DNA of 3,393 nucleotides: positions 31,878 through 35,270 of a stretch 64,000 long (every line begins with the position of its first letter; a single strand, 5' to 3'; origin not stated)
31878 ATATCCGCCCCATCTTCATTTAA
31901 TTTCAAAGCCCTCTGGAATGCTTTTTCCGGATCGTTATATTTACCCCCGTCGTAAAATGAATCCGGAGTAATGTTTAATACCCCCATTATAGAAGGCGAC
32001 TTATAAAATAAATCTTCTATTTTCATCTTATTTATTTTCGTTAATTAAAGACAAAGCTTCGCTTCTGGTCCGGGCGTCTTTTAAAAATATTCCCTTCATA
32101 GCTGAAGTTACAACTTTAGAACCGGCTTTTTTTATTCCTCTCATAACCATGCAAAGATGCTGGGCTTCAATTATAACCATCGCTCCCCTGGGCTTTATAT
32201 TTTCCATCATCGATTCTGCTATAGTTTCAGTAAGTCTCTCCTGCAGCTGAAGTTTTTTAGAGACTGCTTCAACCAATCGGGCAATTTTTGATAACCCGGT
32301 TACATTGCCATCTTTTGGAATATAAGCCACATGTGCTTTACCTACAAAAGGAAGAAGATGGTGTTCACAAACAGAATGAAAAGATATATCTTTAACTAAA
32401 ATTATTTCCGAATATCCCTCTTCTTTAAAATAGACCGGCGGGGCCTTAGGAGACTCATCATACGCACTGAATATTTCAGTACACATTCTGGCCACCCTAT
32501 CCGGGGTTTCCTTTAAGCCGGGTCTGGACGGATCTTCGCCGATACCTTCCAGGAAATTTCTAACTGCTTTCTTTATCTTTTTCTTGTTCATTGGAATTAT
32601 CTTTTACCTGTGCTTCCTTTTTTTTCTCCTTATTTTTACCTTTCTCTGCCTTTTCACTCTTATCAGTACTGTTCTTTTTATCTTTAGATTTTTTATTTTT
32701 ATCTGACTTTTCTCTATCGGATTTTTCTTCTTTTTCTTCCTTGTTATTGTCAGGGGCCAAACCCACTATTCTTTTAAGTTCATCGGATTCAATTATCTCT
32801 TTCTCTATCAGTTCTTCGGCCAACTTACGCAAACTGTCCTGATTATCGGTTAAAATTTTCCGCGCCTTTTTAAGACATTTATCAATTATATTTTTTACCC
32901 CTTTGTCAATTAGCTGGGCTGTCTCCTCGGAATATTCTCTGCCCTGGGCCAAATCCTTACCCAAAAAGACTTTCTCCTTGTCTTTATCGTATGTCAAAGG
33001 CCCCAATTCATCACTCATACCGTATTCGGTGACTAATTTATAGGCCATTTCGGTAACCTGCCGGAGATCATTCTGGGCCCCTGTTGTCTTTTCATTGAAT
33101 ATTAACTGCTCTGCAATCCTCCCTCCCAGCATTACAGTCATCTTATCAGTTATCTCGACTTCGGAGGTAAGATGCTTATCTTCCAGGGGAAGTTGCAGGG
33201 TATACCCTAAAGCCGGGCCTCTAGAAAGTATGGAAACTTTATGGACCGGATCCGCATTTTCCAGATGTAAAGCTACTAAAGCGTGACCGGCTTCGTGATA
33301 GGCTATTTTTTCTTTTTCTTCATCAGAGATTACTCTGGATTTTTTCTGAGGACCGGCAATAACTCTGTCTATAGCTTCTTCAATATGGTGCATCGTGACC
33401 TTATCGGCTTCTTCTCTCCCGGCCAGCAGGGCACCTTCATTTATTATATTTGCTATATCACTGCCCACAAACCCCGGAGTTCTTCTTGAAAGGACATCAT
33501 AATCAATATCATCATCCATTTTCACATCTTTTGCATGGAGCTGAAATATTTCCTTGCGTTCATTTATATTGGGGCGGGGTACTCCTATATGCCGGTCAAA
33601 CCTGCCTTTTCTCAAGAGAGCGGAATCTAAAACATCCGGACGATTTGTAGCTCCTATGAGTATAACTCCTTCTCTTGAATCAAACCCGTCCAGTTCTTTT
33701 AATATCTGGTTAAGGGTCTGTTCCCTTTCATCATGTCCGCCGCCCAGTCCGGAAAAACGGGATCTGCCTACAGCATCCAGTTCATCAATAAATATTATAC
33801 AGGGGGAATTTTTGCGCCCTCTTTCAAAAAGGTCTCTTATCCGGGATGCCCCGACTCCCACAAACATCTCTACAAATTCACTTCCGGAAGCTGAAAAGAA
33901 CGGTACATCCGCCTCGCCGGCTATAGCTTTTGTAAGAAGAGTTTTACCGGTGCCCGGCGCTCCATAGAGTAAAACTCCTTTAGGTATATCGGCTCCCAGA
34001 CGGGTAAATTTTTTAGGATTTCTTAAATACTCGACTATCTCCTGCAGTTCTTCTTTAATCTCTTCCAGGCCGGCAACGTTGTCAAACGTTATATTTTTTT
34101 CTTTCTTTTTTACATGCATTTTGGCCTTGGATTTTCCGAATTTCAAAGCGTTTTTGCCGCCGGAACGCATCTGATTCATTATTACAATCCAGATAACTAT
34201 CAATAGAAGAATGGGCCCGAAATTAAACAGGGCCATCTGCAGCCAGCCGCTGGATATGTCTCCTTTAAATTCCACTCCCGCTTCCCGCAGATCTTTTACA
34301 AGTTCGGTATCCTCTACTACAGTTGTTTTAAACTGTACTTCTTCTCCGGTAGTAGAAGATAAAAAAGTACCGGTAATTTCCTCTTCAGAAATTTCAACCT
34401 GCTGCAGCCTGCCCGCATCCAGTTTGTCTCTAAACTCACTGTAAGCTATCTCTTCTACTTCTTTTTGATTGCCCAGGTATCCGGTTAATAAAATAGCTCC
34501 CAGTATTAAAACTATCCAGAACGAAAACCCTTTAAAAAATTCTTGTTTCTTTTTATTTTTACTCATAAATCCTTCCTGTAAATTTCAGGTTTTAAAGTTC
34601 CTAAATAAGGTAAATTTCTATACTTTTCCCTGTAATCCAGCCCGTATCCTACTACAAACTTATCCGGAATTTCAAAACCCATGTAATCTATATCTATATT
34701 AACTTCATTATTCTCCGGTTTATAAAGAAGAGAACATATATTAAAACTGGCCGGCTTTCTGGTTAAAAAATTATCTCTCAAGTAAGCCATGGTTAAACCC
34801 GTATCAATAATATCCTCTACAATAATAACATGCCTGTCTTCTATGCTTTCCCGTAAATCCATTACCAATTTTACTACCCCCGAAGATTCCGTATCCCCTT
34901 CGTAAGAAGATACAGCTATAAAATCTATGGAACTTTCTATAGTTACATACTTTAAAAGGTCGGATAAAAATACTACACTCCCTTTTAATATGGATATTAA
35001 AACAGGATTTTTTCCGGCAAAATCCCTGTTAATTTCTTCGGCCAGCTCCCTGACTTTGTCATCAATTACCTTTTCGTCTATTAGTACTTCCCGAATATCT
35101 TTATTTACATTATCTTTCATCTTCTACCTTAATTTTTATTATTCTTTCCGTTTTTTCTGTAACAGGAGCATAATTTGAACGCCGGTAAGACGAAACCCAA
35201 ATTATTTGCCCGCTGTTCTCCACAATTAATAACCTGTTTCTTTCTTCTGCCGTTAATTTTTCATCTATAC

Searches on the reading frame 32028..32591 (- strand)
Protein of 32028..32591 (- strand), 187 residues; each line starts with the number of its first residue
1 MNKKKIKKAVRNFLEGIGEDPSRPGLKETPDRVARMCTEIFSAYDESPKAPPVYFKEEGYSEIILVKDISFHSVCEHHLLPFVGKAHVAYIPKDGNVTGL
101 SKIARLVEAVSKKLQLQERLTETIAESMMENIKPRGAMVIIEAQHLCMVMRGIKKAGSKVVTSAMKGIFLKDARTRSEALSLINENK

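Call 13: search_protein_families(library=pfam, proteins=[window:32028-32591:-], max_evalue=0.001)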
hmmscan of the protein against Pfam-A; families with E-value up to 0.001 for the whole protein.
window:32028-32591:- (187 aa): 1 family
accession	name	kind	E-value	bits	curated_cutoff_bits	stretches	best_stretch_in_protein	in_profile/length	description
PF01227.27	GTP_cyclohydroI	-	8.2e-73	244.1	27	1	6-183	1-178/179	GTP cyclohydrolase I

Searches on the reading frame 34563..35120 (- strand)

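Call 13: search_protein_families(library=pfam, proteins=[window:34563-35120:-], max_evalue=0.001)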
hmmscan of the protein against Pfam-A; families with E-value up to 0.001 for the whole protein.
window:34563-35120:- (185 aa): 1 family
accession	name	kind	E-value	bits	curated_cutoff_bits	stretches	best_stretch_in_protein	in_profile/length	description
PF00156.33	Pribosyltran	-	1.9e-29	102.4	26.3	1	20-164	12-158/158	Phosphoribosyl transferase domain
